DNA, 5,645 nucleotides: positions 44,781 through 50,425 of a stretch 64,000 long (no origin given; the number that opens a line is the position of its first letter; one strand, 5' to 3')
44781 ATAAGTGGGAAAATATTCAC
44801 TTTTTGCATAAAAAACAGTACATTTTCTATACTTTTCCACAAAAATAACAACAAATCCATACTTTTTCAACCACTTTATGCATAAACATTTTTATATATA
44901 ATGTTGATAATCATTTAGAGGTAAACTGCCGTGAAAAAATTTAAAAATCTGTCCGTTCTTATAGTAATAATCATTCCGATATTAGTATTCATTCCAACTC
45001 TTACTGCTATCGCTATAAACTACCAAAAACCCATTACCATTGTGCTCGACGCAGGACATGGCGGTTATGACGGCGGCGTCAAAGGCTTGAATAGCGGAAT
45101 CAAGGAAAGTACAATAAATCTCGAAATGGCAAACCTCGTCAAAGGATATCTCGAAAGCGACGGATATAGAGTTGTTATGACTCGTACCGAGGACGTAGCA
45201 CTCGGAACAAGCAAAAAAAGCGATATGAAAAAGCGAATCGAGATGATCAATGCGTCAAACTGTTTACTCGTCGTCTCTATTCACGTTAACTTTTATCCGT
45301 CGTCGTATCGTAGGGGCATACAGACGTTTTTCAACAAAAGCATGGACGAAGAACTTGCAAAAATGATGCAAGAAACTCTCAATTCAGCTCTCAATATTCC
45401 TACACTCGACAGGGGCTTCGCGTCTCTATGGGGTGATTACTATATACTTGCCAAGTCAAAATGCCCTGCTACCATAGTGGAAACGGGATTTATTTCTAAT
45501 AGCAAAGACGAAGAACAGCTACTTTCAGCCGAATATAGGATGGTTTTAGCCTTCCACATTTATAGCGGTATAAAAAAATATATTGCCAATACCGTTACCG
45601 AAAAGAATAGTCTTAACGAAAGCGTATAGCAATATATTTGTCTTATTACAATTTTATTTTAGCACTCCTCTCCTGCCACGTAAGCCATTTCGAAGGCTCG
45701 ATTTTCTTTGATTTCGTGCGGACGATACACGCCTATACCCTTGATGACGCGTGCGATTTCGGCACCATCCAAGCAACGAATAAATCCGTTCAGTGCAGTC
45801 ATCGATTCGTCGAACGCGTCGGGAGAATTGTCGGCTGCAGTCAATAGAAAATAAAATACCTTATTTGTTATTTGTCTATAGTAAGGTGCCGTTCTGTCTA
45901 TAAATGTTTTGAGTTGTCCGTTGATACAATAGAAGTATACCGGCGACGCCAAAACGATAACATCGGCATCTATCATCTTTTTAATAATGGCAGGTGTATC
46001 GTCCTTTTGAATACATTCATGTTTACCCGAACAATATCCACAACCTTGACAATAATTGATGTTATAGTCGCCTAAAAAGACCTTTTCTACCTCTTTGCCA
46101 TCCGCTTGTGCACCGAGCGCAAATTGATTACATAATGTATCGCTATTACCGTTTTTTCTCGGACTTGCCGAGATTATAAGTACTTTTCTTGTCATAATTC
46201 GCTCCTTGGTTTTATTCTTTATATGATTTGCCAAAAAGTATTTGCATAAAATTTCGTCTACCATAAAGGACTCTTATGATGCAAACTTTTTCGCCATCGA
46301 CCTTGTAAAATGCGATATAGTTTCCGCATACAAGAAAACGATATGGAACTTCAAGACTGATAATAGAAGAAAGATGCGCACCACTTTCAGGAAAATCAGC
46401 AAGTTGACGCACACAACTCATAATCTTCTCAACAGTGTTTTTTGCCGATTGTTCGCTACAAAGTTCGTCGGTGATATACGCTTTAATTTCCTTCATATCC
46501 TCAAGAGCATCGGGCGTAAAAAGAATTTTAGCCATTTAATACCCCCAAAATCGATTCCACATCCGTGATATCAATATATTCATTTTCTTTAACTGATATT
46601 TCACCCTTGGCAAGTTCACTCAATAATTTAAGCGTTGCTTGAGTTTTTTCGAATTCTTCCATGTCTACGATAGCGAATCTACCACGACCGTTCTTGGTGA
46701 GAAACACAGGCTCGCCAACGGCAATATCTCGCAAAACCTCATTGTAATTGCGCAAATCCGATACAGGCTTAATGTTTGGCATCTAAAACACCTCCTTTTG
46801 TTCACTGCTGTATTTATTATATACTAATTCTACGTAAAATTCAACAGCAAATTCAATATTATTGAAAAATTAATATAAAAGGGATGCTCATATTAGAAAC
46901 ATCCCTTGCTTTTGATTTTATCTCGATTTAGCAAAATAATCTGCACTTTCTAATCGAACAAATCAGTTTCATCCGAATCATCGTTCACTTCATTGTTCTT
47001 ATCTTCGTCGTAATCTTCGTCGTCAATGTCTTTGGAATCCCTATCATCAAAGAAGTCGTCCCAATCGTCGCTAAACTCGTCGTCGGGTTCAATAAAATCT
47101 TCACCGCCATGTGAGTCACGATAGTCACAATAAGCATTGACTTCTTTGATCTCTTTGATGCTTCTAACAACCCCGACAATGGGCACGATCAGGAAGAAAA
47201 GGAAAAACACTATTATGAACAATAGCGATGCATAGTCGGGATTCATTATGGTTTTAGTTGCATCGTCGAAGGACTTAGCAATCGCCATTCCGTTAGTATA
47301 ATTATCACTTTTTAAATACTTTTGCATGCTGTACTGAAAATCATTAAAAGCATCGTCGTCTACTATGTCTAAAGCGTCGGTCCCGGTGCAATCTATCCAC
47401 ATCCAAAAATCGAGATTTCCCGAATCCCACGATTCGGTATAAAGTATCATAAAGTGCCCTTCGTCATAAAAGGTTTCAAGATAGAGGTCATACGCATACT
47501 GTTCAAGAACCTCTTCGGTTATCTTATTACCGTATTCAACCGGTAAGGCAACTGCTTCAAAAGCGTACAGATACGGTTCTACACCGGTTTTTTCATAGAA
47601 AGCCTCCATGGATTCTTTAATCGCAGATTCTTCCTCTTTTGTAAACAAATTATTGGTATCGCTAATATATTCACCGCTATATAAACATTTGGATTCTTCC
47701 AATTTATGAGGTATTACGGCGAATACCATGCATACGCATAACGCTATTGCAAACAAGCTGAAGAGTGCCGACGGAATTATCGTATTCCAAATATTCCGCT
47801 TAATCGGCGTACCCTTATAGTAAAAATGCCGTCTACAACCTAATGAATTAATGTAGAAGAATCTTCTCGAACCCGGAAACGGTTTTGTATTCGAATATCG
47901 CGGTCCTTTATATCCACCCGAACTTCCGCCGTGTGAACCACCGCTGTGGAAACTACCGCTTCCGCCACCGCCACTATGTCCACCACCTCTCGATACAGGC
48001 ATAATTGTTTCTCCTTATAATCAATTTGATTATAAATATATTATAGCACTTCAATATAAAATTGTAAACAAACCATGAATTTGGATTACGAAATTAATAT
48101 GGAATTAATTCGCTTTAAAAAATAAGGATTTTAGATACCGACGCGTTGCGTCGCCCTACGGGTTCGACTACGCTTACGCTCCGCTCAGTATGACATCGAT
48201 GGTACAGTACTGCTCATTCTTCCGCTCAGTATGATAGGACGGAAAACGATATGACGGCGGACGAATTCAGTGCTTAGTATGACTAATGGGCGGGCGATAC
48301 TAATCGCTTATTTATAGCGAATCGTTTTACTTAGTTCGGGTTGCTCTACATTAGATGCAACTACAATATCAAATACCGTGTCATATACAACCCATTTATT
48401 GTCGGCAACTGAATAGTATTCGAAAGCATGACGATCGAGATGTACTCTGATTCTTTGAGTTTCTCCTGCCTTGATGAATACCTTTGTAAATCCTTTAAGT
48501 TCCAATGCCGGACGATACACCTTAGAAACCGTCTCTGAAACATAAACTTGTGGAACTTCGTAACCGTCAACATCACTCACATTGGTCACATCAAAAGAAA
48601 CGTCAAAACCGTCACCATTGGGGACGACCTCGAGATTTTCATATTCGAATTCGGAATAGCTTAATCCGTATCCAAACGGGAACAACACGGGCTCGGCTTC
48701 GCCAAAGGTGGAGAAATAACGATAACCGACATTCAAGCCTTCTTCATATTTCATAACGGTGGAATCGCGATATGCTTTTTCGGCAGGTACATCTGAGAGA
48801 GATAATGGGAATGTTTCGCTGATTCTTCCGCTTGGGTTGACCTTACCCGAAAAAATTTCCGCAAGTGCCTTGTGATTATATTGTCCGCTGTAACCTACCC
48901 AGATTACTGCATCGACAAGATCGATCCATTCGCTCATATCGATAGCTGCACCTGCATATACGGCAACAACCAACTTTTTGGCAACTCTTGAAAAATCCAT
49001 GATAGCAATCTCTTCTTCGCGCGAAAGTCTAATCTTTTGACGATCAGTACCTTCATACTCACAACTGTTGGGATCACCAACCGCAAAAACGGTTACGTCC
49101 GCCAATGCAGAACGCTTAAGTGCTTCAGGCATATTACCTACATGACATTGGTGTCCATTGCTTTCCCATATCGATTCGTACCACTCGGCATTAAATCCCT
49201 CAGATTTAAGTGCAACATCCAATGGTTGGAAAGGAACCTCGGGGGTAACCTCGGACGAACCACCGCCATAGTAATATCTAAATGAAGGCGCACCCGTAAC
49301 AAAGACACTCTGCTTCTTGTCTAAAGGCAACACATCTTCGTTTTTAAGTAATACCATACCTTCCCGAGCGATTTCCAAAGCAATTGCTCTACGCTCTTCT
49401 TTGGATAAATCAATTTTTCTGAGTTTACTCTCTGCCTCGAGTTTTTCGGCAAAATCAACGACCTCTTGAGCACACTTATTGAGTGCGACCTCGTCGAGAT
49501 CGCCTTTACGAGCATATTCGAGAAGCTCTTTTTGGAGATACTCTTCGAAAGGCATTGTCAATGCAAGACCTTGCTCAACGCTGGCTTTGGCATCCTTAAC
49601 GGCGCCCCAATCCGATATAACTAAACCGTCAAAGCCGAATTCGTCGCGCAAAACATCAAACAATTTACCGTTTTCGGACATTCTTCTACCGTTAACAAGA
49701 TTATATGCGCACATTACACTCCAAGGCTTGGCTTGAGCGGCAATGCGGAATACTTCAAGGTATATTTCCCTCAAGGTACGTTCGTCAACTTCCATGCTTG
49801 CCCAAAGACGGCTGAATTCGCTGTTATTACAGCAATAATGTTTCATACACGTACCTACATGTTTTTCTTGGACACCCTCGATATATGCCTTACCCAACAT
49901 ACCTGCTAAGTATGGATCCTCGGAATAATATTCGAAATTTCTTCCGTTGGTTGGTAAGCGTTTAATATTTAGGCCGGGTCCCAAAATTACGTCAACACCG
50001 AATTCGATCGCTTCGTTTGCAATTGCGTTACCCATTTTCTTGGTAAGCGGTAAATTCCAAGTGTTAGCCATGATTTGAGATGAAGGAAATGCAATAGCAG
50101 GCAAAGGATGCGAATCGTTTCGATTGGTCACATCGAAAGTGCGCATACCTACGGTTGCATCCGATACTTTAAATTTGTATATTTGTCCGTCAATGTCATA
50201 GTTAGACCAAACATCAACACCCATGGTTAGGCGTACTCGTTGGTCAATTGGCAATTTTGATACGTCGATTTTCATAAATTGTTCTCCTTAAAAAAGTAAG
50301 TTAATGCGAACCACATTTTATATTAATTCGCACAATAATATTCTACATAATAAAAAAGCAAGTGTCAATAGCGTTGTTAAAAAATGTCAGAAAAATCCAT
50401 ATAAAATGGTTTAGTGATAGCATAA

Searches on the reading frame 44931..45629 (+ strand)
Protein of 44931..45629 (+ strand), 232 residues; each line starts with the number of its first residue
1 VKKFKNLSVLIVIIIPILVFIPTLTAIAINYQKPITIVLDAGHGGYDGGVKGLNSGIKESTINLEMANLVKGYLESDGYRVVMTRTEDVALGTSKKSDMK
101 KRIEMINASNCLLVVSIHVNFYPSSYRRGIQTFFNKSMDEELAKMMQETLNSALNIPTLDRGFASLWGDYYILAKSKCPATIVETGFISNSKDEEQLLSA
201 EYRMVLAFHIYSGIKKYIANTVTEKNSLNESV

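Call 18: search_protein_families(library=pfam, proteins=[window:44931-45629:+], max_evalue=0.001)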
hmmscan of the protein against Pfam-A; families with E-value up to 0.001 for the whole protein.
window:44931-45629:+ (232 aa): 1 family
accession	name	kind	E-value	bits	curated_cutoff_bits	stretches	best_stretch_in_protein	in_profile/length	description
PF01520.23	Amidase_3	-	3.2e-40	138.4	27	1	37-216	1-174/174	N-acetylmuramoyl-L-alanine amidase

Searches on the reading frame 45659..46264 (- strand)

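Call 18: search_protein_families(library=pfam, proteins=[window:45659-46264:-], max_evalue=0.001)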
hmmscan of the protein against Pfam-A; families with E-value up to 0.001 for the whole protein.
window:45659-46264:- (201 aa): 2 families
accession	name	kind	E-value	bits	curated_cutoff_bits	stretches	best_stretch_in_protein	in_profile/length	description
PF03358.20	FMN_red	-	3.2e-25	88.9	24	1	27-146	2-118/152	NADPH-dependent FMN reductase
PF02525.22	Flavodoxin_2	-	1.6e-11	44.7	27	1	27-128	2-106/198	Flavodoxin-like fold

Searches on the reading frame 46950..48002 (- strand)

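Call 18: search_protein_families(library=pfam, proteins=[window:46950-48002:-], max_evalue=0.001)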
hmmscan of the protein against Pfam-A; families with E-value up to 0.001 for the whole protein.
window:46950-48002:- (350 aa): 1 family
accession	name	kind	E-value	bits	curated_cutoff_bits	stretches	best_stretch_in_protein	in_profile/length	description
PF04536.20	TPM_phosphatase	-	1.2e-05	25.8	22.1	1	113-240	1-116/125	TPM domain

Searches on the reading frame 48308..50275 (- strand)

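Call 18: search_protein_families(library=pfam, proteins=[window:48308-50275:-], max_evalue=0.001)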
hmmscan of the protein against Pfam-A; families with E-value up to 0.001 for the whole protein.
window:48308-50275:- (655 aa): 3 families
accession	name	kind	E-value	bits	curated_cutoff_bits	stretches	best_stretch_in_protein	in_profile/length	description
PF00933.27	Glyco_hydro_3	-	4.2e-37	128.7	27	1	62-272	84-313/316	Glycosyl hydrolase family 3 N terminal domain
PF01915.27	Glyco_hydro_3_C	-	9.8e-37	127.3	31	1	307-540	1-200/200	Glycosyl hydrolase family 3 C-terminal domain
PF14310.12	Fn3-like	-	2.6e-19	69.5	25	1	573-642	1-70/71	Fibronectin type III-like domain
